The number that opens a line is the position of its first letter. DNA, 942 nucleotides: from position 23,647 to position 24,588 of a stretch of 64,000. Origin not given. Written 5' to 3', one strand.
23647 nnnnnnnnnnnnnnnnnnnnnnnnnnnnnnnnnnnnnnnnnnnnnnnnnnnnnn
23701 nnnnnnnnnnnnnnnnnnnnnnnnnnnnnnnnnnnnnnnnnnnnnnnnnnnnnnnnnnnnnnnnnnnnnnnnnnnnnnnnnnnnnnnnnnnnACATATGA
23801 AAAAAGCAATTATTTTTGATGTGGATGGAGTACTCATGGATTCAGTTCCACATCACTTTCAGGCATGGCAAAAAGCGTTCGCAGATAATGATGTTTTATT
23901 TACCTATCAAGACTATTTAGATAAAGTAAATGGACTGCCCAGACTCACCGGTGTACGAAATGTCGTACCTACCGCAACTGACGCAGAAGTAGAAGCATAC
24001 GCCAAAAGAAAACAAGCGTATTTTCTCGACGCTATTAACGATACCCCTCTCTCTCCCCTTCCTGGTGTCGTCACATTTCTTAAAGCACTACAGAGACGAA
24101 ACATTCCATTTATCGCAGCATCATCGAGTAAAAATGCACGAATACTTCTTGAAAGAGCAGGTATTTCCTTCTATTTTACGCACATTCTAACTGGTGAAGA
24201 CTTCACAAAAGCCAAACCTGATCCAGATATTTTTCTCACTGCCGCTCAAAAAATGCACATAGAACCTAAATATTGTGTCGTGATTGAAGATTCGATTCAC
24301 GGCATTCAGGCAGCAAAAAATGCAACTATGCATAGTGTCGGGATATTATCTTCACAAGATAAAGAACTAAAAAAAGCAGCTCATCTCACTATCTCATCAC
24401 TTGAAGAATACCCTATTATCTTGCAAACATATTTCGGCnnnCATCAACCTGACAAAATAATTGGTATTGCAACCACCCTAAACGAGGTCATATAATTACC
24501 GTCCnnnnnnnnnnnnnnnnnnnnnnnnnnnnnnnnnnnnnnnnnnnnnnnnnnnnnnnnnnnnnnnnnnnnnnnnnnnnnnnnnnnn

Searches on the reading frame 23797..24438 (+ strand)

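Call 3: search_protein_families(library=pfam, proteins=[window:23797-24438:+], max_evalue=1)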
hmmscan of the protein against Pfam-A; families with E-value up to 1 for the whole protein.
window:23797-24438:+ (214 aa): 6 families
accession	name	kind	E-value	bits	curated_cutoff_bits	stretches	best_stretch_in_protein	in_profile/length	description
PF00702.32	Hydrolase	-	1.7e-30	107.3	26.4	1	3-176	2-190/191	haloacid dehalogenase-like hydrolase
PF13419.12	HAD_2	-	4.1e-30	105.7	23.8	1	5-182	1-177/178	Haloacid dehalogenase-like hydrolase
PF13242.12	Hydrolase_like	-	7.2e-06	26.3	22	1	140-192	4-59/75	HAD-hyrolase-like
PF13344.12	Hydrolase_6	-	0.022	15.3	27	0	87-109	15-37/101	Haloacid dehalogenase-like hydrolase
PF12710.13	HAD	-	0.047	14.6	27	1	5-163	1-178/189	haloacid dehalogenase-like hydrolase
PF09804.14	DENND11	-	0.19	11.7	27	1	167-204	62-99/283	DENN domain-containing protein 11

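Call 68: search_protein_families(library=ncbifam, proteins=[window:23797-24438:+], max_evalue=0.00001)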
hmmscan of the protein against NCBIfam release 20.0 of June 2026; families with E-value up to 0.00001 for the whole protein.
window:23797-24438:+ (214 aa): 31 families (the best 25 are shown)
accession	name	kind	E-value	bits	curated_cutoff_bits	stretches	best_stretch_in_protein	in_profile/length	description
TIGR02009.1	PGMB-YQAB-SF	subfamily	4.3e-48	164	153.35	1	3-183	2-186/186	beta-phosphoglucomutase family hydrolase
TIGR01990.1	bPGM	equivalog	8.4e-43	146.5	189.4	1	3-183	2-186/187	beta-phosphoglucomutase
NF008000.0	PRK10725.1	equivalog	5.7e-28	98.3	215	1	3-182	6-184/188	fructose-1-phosphate/6-phosphogluconate phosphatase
NF008610.0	PRK11587.1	equivalog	1.9e-27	96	282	1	3-207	4-205/219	sugar phosphatase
NF008087.0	PRK10826.1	equivalog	1.4e-26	93.5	191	1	3-204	8-214/222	hexitol phosphatase HxpB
TIGR01509.1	HAD-SF-IA-v3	subfamily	6.3e-25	88.1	29.4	1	68-183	47-154/154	HAD-IA family hydrolase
NF053653.1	InDiPhoBT2121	equivalog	4.4e-24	85.2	245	1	3-197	2-203/216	inorganic diphosphatase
TIGR01449.2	PGP_bact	equivalog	8.6e-22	77.7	180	1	5-204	1-208/213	phosphoglycolate phosphatase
NF009695.0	PRK13222.1-2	equivalog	1.9e-21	76.6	225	1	2-183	6-193/226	phosphoglycolate phosphatase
TIGR02253.1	CTE7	subfamily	6.2e-21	75.2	169.75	1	3-204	3-219/221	TIGR02253 family HAD-type hydrolase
NF046057.1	bifunc_MtlD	equivalog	1.4e-18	66.7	800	1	3-205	8-215/683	bifunctional mannitol-1-phosphate dehydrogenase/phosphatase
NF007854.0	PRK10563.1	equivalog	2.8e-16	59.8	211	1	3-182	5-184/221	6-phosphogluconate phosphatase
NF009694.0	PRK13222.1-1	equivalog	1.2e-14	54.3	415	1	75-183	101-210/252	phosphoglycolate phosphatase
NF009804.0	PRK13288.1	equivalog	1.9e-13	50.4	218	1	3-183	4-181/215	pyrophosphatase PpaX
TIGR01454.1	AHBA_synth_RP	hypoth_equivalog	4e-13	49.5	246.65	1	94-192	83-183/205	AHBA synthesis associated protein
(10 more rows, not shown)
